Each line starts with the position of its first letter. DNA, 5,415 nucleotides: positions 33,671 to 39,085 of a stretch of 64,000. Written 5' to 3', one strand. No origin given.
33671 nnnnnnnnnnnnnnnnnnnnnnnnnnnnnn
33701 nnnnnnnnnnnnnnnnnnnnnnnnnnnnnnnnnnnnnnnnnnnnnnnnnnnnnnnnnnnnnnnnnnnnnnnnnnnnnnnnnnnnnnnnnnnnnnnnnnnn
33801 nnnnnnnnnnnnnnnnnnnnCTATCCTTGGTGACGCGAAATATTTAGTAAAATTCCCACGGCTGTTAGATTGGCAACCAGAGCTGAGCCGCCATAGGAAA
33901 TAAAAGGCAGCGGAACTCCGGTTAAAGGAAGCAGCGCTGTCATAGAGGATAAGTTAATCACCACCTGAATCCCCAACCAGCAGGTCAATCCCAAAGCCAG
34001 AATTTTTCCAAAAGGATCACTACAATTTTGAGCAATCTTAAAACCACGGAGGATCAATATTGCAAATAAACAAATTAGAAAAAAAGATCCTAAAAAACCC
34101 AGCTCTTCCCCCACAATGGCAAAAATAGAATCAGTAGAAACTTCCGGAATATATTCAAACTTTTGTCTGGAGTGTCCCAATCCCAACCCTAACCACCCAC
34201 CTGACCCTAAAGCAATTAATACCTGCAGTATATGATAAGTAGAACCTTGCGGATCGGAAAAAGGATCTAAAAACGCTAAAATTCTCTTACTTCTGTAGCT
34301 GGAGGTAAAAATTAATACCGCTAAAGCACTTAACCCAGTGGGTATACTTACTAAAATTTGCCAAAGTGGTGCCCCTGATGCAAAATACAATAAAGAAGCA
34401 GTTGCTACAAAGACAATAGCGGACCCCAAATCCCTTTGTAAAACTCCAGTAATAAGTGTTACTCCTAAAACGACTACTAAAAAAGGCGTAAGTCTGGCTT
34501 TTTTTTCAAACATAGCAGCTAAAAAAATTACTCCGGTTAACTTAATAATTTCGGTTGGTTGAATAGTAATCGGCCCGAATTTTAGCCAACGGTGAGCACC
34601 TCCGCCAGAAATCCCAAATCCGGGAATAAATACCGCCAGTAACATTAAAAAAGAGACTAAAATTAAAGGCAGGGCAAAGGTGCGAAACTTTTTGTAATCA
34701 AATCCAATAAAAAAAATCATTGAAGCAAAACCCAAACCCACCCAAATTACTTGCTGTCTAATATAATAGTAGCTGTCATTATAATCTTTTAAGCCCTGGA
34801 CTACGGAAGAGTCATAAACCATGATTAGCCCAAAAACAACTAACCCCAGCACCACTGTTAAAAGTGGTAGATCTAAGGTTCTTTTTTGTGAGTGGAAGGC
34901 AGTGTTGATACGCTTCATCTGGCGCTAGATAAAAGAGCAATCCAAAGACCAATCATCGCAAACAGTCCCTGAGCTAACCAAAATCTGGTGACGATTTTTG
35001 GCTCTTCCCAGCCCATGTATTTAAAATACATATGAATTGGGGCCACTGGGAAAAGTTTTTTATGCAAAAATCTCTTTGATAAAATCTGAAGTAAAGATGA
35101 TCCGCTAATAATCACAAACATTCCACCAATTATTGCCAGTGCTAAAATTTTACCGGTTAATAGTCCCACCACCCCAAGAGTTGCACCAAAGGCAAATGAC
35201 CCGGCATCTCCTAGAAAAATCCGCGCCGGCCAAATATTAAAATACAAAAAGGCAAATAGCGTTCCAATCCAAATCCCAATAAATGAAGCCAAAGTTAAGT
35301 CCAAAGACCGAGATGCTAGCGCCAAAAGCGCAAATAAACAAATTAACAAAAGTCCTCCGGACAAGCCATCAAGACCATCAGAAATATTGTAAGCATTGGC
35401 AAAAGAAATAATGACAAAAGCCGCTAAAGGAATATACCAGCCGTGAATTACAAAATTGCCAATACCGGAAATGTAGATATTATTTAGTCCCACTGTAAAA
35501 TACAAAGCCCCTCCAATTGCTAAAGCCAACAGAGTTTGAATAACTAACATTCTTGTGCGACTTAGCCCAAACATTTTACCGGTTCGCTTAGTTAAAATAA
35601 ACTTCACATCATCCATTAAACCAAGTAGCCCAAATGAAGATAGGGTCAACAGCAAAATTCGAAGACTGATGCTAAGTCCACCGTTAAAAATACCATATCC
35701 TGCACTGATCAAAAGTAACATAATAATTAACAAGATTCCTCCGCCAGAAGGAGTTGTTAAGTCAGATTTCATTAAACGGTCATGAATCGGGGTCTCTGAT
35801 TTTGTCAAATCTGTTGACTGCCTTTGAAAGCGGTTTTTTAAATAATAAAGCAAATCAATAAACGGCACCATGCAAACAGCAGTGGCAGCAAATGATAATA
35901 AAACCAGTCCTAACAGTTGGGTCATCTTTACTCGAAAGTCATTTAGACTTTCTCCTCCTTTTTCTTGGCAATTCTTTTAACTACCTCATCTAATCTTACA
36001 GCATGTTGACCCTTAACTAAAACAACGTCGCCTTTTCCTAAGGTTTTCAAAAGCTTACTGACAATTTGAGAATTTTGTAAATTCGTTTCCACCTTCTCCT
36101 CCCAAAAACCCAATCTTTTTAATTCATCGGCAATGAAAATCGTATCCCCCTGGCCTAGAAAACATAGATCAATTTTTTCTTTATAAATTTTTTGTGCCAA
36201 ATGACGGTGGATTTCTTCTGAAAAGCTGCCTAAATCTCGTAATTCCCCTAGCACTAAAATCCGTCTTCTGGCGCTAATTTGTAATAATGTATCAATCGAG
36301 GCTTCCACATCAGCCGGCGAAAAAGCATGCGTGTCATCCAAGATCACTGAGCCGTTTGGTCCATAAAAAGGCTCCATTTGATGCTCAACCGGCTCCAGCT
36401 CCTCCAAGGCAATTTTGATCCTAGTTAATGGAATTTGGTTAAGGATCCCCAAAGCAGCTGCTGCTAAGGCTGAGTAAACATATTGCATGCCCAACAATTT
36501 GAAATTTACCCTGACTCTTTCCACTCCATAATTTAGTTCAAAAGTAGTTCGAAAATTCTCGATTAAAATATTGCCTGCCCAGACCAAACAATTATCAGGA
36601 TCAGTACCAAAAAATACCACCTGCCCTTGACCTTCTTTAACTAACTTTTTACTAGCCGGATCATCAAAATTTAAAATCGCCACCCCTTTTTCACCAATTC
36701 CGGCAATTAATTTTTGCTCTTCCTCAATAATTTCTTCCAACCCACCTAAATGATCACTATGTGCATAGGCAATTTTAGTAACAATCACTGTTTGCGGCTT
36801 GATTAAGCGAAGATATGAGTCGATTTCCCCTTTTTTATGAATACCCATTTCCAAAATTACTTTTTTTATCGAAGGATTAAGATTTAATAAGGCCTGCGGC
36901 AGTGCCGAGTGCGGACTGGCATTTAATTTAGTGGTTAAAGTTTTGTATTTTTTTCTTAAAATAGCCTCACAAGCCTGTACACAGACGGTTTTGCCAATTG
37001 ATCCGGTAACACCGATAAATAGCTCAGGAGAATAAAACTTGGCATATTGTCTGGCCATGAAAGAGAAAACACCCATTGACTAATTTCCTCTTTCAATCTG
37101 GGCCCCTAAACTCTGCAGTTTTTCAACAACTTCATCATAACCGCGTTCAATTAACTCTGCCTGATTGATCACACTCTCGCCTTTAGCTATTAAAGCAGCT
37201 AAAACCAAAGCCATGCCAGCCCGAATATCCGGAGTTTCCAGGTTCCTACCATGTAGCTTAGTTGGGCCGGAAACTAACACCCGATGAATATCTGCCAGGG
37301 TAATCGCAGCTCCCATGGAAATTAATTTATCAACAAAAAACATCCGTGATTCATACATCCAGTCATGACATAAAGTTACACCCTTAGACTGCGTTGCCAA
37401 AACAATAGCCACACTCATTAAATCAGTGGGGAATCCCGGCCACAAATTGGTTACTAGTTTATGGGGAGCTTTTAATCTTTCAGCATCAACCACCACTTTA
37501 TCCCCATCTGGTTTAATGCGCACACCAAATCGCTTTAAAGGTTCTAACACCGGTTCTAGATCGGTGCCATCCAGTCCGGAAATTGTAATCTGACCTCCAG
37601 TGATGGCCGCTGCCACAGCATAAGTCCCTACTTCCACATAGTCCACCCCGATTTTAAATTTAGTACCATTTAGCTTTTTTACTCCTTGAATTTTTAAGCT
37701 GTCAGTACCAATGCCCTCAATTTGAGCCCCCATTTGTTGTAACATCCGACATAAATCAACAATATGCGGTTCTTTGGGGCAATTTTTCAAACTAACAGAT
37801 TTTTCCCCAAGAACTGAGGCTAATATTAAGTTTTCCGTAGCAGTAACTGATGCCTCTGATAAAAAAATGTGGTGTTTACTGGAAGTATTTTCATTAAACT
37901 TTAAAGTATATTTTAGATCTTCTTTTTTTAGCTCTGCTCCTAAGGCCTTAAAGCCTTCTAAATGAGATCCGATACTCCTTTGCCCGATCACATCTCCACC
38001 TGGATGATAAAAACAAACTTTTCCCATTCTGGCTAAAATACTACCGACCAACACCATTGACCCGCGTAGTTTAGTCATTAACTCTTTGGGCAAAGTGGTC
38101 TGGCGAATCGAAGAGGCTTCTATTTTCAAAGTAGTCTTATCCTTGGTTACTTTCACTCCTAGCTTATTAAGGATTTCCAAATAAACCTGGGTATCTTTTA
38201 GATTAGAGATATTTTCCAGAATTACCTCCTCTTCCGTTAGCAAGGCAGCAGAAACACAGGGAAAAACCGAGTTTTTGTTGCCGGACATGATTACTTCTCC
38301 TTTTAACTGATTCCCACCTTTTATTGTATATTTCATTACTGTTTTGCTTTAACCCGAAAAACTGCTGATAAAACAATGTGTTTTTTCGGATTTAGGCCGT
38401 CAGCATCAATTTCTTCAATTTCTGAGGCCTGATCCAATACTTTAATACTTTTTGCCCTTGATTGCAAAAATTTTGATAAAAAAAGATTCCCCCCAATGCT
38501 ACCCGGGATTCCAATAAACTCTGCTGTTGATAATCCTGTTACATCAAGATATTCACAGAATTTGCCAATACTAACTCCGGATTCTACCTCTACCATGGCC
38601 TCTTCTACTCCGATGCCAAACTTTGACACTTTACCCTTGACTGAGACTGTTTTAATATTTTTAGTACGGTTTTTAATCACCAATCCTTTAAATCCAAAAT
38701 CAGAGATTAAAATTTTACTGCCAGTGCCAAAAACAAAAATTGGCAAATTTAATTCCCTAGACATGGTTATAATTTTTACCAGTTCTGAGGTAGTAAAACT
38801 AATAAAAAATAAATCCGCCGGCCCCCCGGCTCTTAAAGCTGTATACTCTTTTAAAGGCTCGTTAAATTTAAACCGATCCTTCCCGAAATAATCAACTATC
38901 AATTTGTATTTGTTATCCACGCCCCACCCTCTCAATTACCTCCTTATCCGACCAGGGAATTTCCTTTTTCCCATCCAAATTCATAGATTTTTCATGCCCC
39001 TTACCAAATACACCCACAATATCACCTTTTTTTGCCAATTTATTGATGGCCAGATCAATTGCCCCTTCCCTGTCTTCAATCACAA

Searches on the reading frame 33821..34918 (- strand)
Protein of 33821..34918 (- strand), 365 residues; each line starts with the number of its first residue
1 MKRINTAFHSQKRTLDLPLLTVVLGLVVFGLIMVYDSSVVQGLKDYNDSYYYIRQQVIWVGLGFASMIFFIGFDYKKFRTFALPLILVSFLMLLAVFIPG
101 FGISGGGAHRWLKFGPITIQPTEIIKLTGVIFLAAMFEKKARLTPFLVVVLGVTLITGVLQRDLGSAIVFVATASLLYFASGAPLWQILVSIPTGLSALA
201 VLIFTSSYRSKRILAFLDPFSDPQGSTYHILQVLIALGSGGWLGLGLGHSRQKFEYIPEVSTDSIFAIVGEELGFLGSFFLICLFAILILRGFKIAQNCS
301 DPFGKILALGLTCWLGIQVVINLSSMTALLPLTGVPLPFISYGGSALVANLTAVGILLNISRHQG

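Call 3: search_protein_families(library=pfam, proteins=[window:33821-34918:-], max_evalue=0.01)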
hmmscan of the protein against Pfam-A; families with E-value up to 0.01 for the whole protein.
window:33821-34918:- (365 aa): 1 family
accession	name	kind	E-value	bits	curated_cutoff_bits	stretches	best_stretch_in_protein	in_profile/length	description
PF01098.24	FTSW_RODA_SPOVE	-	2.7e-103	346.2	26.4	1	20-364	4-354/356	Cell cycle protein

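Call 12: find_related_loci(query=window:33821-34918:-, collection=genome_contigs, flank=8000)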
Query window:33821-34918:- (365 aa) in genome_contigs; peptide patterns used: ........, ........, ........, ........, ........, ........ (x = any residue, [..] = any of these).
223 stretches matched a pattern; 153 encode a relative of the query (tblastn E <= 1e-3); the best 80 are kept; 80 distinct loci.
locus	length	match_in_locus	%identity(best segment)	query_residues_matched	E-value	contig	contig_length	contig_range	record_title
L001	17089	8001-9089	74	1-363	1e-171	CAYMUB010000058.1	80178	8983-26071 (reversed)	MAG TPA_asm: uncultured Gammaproteobacteria bacterium isolate binchicken_co203_488 genome assembly, contig: k141_4500599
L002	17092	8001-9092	73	1-364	5e-170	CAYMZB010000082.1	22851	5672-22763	MAG TPA_asm: uncultured Gammaproteobacteria bacterium isolate binchicken_co203_489 genome assembly, contig: k141_2833563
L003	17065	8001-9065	80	9-363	3e-168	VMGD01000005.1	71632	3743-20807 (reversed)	MAG: Microgenomates group bacterium Gr01-1014_7 G01um10147_scaffold_112, whole genome shotgun sequence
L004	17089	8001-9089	72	1-363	5e-168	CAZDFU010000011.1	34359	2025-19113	MAG TPA_asm: uncultured Gammaproteobacteria bacterium isolate binchicken_co251_985 genome assembly, contig: NODE_1743_le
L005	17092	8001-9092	73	1-364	4e-167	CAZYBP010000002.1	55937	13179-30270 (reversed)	MAG TPA_asm: uncultured Gammaproteobacteria bacterium isolate binchicken_co227_340 genome assembly, contig: NODE_1031_le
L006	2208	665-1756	73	1-364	3e-179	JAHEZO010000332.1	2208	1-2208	MAG: Flavobacteriales bacterium isolate nzgw153 NODE_321855_length_2209_cov_1.968870, whole genome shotgun sequence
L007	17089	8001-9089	73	1-364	3e-165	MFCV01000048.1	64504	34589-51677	MAG: Candidatus Daviesbacteria bacterium RIFCSPHIGHO2_02_FULL_36_13 rifcsphigho2_02_scaffold_986, whole genome shotgun s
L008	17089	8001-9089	71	1-363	8e-160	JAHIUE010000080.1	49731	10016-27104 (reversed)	MAG: Patescibacteria group bacterium isolate MM_PC_MetaG.mb.24 MM_PC_MetaG.mb.24_k141_1465126, whole genome shotgun sequ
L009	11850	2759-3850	71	1-364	6e-157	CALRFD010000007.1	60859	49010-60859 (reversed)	MAG: Patescibacteria group bacterium isolate Ike-100m-12 genome assembly, contig: Ike-100-c162, whole genome shotgun seq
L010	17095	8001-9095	71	1-365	3e-155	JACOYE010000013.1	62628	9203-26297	MAG: Candidatus Microgenomates bacterium isolate NC_groundwater_171_Ag_S-0.1um_39_14 S4_GD2017_2_S1_scaffold_382, whole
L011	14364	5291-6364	71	5-362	3e-155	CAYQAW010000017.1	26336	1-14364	MAG TPA_asm: uncultured Gammaproteobacteria bacterium isolate binchicken_co251_588 genome assembly, contig: NODE_2520_le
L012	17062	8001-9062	69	11-364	1e-154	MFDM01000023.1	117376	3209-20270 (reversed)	MAG: Candidatus Daviesbacteria bacterium RIFCSPLOWO2_01_FULL_39_12 rifcsplowo2_01_scaffold_352, whole genome shotgun seq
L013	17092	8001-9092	70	1-364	8e-154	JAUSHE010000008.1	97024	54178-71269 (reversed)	MAG: Candidatus Daviesbacteria bacterium isolate E14_metabat.bin.170_sub E14_k141_1397013, whole genome shotgun sequence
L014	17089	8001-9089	65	1-363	5e-154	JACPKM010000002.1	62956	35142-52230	MAG: Candidatus Daviesbacteria bacterium isolate NC_groundwater_494_Ag_S-0.1um_37_28 S35_SO-1_scaffold_42307, whole geno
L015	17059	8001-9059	74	11-363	2e-153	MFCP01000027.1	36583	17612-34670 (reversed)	MAG: Candidatus Daviesbacteria bacterium RIFCSPHIGHO2_01_FULL_40_11 rifcsphigho2_01_scaffold_3262, whole genome shotgun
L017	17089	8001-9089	67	1-363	4e-151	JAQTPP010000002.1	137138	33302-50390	MAG: Candidatus Daviesbacteria bacterium isolate STB_119 NODE_302_length_137138_cov_5.464744_Sandtown_B, whole genome sh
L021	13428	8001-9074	69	9-364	8e-149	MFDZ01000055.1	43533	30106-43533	MAG: Candidatus Daviesbacteria bacterium RIFCSPLOWO2_02_FULL_41_8 rifcsplowo2_02_scaffold_3996, whole genome shotgun seq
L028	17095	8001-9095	68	1-365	2e-146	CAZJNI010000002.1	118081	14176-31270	MAG TPA_asm: uncultured Gammaproteobacteria bacterium isolate binchicken_co38_1358 genome assembly, contig: NODE_421_len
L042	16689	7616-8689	60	9-362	6e-137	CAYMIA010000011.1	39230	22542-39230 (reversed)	MAG TPA_asm: uncultured Gammaproteobacteria bacterium isolate SRP200132_co1_145 genome assembly, contig: NODE_1719_lengt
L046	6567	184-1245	57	11-364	5e-132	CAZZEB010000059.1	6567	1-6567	MAG TPA_asm: uncultured Gammaproteobacteria bacterium isolate SRP342105_co1_364 genome assembly, contig: NODE_16630_leng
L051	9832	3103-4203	59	1-363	1e-129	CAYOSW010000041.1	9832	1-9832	MAG TPA_asm: uncultured Gammaproteobacteria bacterium isolate binchicken_co105_397 genome assembly, contig: NODE_8996_le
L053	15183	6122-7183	61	11-364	1e-126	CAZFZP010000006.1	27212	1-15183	MAG TPA_asm: uncultured Gammaproteobacteria bacterium isolate SRP050083_co3_227 genome assembly, contig: NODE_1210_lengt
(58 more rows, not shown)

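Call 29: search_protein_families(library=pfam, proteins=[L017:10003-10716:-, L017:9098-10006:+, L028:9120-9854:+, L011:6383-6880:-, L053:7196-7579:+, L021:9274-9699:-, L042:8685-9359:-, L051:4217-4738:-, L046:1253-1606:-], max_evalue=0.01)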
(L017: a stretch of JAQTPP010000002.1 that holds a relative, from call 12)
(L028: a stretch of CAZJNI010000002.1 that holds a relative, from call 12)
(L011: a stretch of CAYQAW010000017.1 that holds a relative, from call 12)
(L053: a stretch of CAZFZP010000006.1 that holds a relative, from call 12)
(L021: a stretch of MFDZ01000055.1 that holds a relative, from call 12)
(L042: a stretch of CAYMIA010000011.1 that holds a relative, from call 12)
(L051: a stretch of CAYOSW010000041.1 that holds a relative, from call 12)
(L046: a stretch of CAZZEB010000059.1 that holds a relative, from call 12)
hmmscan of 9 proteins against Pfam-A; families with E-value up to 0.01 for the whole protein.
L017:10003-10716:- (237 aa): 1 family
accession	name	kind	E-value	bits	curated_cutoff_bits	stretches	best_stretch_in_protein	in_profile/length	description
PF01797.21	Y1_Tnp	-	2.6e-12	47.4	23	1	82-159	39-121/121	Transposase IS200 like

L017:9098-10006:+ (302 aa): 3 families
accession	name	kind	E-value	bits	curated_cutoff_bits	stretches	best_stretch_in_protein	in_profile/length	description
PF00702.32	Hydrolase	-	4.3e-08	34.2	26.4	1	17-261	5-186/191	haloacid dehalogenase-like hydrolase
PF13419.12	HAD_2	-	3.1e-05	24.6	23.8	0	85-187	18-117/178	Haloacid dehalogenase-like hydrolase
PF03767.20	Acid_phosphat_B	-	0.00066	19.7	27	0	13-58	77-126/230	HAD superfamily, subfamily IIIB (Acid phosphatase)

L028:9120-9854:+ (244 aa): 7 families
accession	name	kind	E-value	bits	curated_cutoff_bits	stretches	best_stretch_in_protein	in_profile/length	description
PF01370.27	Epimerase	-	2.7e-19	70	20.9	1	3-167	1-169/240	NAD dependent epimerase/dehydratase family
PF16363.11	GDP_Man_Dehyd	-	5.4e-08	33.1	27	1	36-167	60-180/332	GDP-mannose 4,6 dehydratase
PF01073.25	3Beta_HSD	-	8.4e-08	32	22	1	35-107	53-124/280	3-beta hydroxysteroid dehydrogenase/isomerase family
PF07993.18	NAD_binding_4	-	2.4e-06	27.3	20.1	1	35-172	74-209/258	Male sterility protein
PF04321.23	RmlD_sub_bind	-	5.3e-06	26.1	27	1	1-111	1-113/287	RmlD substrate binding domain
PF02719.21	Polysacc_synt_2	-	7.5e-05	22.5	20.2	1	38-99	64-128/293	Polysaccharide biosynthesis protein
PF13460.12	NAD_binding_10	-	0.00086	19.7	27.2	1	36-104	47-103/184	NAD(P)H-binding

L011:6383-6880:- (165 aa): 1 family
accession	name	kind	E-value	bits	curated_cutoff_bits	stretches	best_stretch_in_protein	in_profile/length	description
PF04073.20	tRNA_edit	-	5.3e-18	65.7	25.5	1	27-148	1-122/123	Aminoacyl-tRNA editing domain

L053:7196-7579:+ (127 aa): 7 families
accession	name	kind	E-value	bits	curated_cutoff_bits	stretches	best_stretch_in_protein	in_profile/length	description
PF13671.12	AAA_33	-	1.3e-15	58.4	27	1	6-118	1-115/143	AAA domain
PF08433.16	KTI12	-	4.7e-10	39.9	22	1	6-118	3-116/271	Chromatin associated protein KTI12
PF06414.18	Zeta_toxin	-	0.00025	21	22.3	1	2-112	14-134/199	Zeta toxin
PF01583.26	APS_kinase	-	0.00043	20.8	21.1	1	6-121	4-120/152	Adenylylsulphate kinase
PF01202.28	SKI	-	0.00071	20.2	22.1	1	15-114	3-98/159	Shikimate kinase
PF13238.12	AAA_18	-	0.0064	17.4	29.4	0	8-110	2-100/128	AAA domain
PF01591.24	6PF2K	-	0.0079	16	27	0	5-103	14-127/223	6-phosphofructo-2-kinase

L021:9274-9699:- (141 aa): 1 family
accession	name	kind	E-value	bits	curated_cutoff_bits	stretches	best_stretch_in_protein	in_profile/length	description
PF01810.24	LysE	-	4.8e-15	56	25.6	1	14-135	4-127/193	LysE type translocator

L042:8685-9359:- (224 aa): 0 families

L051:4217-4738:- (173 aa): 0 families

L046:1253-1606:- (117 aa): 0 families

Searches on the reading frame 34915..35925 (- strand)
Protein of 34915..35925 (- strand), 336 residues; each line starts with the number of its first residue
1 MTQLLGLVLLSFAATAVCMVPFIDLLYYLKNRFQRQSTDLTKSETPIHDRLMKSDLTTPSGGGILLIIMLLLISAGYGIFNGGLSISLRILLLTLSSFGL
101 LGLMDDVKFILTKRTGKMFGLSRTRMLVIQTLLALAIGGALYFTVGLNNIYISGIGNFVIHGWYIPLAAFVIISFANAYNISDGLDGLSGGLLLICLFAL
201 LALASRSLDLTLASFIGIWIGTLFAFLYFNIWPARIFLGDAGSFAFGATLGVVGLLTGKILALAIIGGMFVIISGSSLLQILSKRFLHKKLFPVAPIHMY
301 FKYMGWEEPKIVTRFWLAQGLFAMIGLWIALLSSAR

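Call 3: search_protein_families(library=pfam, proteins=[window:34915-35925:-], max_evalue=0.01)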
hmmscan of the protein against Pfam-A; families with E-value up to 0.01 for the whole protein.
window:34915-35925:- (336 aa): 1 family
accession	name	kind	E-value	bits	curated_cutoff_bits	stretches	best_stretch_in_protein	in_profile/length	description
PF00953.26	Glycos_transf_4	-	4.5e-25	88.9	27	1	90-256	3-158/160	Glycosyl transferase family 4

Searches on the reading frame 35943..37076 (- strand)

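Call 3: search_protein_families(library=pfam, proteins=[window:35943-37076:-], max_evalue=0.01)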
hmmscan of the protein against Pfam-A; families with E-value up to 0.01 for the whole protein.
window:35943-37076:- (377 aa): 2 families
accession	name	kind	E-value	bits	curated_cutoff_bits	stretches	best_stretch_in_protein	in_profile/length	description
PF08245.18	Mur_ligase_M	-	6.4e-30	105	24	1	23-209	1-199/200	Mur ligase middle domain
PF02875.26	Mur_ligase_C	-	1.7e-10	42.2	28.4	1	235-357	4-126/127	Mur ligase, glutamate ligase domain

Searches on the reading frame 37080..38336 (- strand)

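Call 71: search_protein_families(library=pfam, proteins=[window:37080-38336:-], max_evalue=0.001)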
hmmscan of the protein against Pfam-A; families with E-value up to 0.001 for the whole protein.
window:37080-38336:- (418 aa): 1 family
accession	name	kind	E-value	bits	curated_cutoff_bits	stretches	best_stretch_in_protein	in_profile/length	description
PF00275.25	EPSP_synthase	-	2.4e-68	231.2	22.8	1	6-407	2-417/417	EPSP synthase (3-phosphoshikimate 1-carboxyvinyltransferase)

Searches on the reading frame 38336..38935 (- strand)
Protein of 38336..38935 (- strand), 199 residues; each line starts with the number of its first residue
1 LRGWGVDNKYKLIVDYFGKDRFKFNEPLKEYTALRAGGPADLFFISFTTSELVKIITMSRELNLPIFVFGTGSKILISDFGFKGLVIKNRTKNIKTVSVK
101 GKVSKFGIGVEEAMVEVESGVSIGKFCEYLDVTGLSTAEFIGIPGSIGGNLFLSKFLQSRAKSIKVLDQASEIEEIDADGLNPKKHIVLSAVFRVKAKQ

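Call 71: search_protein_families(library=pfam, proteins=[window:38336-38935:-], max_evalue=0.001)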
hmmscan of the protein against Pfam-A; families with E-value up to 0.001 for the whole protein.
window:38336-38935:- (199 aa): 1 family
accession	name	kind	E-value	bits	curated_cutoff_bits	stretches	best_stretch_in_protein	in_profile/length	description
PF01565.28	FAD_binding_4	-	2.8e-09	37.3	26.4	1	48-151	9-104/139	FAD binding domain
